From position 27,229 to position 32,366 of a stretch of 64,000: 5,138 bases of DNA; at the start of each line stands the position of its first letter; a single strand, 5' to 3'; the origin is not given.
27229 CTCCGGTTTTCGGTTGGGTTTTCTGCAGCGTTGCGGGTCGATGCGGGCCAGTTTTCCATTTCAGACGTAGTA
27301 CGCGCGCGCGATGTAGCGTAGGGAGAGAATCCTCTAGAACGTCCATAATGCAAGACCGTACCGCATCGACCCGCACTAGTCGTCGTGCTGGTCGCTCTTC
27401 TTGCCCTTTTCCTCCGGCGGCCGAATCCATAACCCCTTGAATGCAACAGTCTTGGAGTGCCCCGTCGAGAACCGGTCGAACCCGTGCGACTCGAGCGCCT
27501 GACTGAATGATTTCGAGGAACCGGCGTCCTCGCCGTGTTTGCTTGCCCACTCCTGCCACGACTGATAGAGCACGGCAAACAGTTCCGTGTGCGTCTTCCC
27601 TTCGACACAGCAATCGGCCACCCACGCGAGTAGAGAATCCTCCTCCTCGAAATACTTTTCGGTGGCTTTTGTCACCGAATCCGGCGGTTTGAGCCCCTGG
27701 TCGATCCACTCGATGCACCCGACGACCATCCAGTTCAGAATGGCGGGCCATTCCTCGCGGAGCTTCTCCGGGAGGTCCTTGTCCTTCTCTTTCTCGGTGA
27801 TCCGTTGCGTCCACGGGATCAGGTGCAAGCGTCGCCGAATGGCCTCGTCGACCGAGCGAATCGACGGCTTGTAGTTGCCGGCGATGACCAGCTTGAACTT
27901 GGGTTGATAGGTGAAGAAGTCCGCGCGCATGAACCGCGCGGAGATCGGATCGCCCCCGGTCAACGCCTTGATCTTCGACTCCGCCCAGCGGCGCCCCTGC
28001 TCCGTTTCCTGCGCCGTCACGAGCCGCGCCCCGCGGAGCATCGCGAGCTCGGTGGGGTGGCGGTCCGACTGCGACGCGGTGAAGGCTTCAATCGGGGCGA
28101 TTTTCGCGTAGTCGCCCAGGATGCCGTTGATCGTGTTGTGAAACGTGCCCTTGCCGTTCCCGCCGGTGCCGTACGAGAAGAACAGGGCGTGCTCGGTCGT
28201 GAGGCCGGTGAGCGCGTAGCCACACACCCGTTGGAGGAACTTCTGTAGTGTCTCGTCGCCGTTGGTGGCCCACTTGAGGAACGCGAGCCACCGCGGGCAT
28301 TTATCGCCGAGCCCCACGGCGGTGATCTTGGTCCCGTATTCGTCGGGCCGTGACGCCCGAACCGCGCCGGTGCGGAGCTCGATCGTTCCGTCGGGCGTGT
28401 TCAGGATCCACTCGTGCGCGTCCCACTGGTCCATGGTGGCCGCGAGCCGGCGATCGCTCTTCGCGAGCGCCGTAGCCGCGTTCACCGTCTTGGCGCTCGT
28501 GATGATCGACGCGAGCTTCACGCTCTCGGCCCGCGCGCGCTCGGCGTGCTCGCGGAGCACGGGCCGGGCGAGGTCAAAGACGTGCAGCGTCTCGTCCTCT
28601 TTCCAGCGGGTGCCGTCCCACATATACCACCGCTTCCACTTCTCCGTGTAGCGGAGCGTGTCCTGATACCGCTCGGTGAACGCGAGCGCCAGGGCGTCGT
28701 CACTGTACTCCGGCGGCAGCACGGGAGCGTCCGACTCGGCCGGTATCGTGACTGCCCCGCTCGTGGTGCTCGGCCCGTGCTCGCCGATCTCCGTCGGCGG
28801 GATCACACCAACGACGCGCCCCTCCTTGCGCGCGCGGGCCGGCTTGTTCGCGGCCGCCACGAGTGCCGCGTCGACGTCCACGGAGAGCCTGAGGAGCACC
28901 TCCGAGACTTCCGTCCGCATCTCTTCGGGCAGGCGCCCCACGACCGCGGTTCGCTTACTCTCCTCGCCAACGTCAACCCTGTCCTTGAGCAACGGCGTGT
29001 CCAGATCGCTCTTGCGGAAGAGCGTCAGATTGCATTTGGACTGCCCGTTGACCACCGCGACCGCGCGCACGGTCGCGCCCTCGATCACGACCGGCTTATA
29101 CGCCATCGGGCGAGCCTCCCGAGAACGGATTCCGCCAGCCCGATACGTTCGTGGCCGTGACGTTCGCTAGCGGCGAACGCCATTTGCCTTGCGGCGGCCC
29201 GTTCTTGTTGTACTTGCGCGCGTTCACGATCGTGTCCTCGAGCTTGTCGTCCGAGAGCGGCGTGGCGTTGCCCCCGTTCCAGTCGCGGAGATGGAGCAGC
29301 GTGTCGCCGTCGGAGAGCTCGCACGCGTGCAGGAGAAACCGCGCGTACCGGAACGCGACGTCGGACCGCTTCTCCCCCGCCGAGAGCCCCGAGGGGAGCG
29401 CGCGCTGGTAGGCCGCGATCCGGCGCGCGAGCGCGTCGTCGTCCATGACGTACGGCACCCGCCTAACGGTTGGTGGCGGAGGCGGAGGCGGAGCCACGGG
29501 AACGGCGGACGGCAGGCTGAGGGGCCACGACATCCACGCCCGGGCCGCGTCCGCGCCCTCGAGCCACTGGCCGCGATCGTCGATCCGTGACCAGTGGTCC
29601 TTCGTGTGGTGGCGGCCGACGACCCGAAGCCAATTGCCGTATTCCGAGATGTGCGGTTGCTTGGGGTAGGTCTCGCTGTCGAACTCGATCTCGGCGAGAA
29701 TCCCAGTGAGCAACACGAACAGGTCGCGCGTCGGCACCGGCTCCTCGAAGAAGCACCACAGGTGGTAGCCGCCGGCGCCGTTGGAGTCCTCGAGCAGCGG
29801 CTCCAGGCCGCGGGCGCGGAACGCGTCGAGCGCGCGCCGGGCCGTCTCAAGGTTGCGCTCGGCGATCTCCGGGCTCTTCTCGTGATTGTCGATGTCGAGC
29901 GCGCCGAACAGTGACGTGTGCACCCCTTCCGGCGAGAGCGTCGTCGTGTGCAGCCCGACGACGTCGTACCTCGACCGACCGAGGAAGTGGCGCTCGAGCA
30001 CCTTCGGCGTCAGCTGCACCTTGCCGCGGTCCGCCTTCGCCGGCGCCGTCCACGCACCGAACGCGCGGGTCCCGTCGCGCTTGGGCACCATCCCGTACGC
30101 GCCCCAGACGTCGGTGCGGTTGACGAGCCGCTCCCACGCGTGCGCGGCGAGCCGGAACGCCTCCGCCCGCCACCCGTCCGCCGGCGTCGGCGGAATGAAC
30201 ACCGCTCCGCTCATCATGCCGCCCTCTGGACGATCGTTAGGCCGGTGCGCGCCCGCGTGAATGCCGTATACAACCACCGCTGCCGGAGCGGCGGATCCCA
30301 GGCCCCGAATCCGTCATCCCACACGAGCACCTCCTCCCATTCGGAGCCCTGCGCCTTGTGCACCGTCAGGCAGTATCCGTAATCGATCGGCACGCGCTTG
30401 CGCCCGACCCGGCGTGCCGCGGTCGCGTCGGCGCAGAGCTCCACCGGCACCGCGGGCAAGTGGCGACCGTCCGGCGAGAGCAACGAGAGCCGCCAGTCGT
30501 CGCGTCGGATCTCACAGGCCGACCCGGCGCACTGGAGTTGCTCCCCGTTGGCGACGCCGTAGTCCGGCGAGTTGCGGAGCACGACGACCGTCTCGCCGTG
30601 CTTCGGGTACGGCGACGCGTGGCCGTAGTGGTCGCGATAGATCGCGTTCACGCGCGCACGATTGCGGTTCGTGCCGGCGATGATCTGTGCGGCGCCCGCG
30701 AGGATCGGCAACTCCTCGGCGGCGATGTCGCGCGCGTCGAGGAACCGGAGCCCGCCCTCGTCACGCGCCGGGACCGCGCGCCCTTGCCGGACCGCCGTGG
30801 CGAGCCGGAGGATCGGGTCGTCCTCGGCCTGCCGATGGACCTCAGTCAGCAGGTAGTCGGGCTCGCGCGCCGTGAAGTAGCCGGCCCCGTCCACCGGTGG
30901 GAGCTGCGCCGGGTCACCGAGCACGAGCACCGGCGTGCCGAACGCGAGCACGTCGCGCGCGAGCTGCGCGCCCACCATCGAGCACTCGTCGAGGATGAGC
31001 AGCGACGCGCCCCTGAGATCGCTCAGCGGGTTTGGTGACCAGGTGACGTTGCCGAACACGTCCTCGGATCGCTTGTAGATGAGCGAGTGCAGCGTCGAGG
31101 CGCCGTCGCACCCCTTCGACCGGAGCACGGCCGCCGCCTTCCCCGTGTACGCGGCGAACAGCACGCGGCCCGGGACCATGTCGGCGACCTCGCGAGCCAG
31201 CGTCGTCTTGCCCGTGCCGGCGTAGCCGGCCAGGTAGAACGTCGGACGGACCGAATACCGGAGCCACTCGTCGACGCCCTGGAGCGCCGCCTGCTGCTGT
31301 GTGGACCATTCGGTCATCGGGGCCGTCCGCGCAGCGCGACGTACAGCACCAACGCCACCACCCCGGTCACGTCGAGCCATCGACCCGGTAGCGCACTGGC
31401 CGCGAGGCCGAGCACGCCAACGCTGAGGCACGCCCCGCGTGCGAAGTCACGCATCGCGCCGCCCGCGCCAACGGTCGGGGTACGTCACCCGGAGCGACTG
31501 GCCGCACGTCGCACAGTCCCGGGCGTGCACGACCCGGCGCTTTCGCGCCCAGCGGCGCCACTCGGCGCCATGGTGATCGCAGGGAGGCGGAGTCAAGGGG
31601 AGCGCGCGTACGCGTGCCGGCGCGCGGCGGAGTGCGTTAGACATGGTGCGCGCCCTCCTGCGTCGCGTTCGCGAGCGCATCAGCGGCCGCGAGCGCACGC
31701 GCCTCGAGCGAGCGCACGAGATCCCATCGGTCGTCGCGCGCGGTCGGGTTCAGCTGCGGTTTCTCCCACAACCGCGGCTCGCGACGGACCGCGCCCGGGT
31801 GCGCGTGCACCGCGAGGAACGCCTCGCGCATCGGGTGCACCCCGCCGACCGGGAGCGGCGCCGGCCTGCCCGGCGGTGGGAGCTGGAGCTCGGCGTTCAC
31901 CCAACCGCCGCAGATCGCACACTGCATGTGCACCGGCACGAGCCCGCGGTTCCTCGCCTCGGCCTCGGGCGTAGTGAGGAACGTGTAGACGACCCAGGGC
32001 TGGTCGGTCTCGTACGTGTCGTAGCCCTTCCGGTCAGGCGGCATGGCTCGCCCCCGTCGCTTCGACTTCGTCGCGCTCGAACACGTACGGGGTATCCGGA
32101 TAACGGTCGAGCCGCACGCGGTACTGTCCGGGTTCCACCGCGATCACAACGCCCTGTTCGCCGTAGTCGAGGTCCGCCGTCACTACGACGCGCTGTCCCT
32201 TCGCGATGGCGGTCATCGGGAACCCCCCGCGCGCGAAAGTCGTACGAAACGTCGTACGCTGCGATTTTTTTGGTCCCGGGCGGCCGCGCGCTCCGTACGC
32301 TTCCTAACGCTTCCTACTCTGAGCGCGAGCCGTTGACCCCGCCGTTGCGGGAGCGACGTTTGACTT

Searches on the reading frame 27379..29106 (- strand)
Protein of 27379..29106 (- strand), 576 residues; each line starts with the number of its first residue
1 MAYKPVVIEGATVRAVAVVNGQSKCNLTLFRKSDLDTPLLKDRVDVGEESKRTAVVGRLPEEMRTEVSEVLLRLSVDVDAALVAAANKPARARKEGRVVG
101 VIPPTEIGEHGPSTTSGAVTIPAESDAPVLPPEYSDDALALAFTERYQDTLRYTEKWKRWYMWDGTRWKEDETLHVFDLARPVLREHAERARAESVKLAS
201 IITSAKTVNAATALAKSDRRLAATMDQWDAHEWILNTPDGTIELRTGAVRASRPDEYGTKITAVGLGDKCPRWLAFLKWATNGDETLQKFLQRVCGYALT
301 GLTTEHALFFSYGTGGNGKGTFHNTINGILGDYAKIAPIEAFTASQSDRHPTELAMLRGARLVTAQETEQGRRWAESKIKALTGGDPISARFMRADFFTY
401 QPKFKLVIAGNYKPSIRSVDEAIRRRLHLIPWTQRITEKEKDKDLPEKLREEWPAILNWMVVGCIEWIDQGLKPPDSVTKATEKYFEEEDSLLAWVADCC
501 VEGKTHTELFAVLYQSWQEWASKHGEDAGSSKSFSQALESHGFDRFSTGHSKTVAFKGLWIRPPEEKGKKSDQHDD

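Call 5: search_protein_families(library=pfam, proteins=[window:27379-29106:-], max_evalue=0.1)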
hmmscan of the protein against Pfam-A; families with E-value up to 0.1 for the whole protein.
window:27379-29106:- (576 aa): 3 families
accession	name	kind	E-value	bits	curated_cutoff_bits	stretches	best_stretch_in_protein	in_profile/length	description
PF08706.16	D5_N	-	1.4e-29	103.7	22.4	1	140-280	1-143/145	D5 N terminal like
PF19263.5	DUF5906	-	1.2e-11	45.7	27.6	1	312-424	2-113/114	Family of unknown function (DUF5906)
PF03288.22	Pox_D5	-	4e-05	24.4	21.4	1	488-555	2-70/86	Poxvirus D5 protein-like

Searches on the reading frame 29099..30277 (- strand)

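Call 5: search_protein_families(library=pfam, proteins=[window:29099-30277:-], max_evalue=0.1)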
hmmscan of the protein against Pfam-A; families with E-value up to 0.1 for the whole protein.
window:29099-30277:- (393 aa): 1 family
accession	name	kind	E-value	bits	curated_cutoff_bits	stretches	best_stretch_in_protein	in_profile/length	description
PF22548.2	AEP-TOTE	-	1.4e-09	38.3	27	1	83-199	55-156/230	TOTE conflict system, Archaeo-Eukaryotic Primase domain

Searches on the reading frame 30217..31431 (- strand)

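Call 5: search_protein_families(library=pfam, proteins=[window:30217-31431:-], max_evalue=0.1)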
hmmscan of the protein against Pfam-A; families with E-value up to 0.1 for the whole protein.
window:30217-31431:- (405 aa): 13 families
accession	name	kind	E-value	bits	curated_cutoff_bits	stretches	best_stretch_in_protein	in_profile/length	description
PF13604.12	AAA_30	-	3.6e-23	82.7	27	1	64-220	20-174/191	AAA domain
PF13538.12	UvrD_C_2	-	1.5e-16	60.4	27.4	1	351-401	1-52/52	UvrD-like helicase C-terminal domain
PF01443.25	Viral_helicase1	-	1.3e-13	51.7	21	2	68-180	4-100/228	Viral superfamily 1 RNA helicase core domain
PF13245.12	AAA_19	-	2.1e-13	51.1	25.1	1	62-180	11-132/134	AAA domain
PF05970.20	PIF1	-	2.1e-08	34.5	25.9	1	44-181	4-156/223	PIF1-like helicase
PF13191.12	AAA_16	-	0.00098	20.1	32.6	1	63-92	25-55/167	AAA ATPase domain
PF13481.12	AAA_25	-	0.0077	16.3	27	1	64-120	35-93/195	AAA domain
PF00004.35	AAA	-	0.014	16.3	21.2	1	66-87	2-23/131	ATPase family associated with various cellular activities (AAA)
PF05729.18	NACHT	-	0.017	15.4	26.7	1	65-155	3-95/167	NACHT domain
PF13238.12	AAA_18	-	0.047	14.6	29.4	1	67-86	3-22/128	AAA domain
PF13401.12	AAA_22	-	0.049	14.4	27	0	66-93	9-39/130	AAA domain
PF24883.2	NPHP3_N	-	0.049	14.3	24.8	1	53-86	12-46/164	Nephrocystin 3, N-terminal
PF07728.20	AAA_5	-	0.078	13.4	22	0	67-91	4-28/139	AAA domain (dynein-related subfamily)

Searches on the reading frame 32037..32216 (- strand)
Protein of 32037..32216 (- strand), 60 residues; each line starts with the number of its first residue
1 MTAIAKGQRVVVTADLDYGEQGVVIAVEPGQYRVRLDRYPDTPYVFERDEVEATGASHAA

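Call 6: search_protein_families(library=phrogs, proteins=[window:32037-32216:-], max_evalue=0.1)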
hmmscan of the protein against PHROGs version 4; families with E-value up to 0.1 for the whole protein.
window:32037-32216:- (60 aa): 1 family
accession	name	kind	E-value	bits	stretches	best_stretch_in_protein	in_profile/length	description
phrog_19359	-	unknown function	0.089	13.9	1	9-49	4-45/82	-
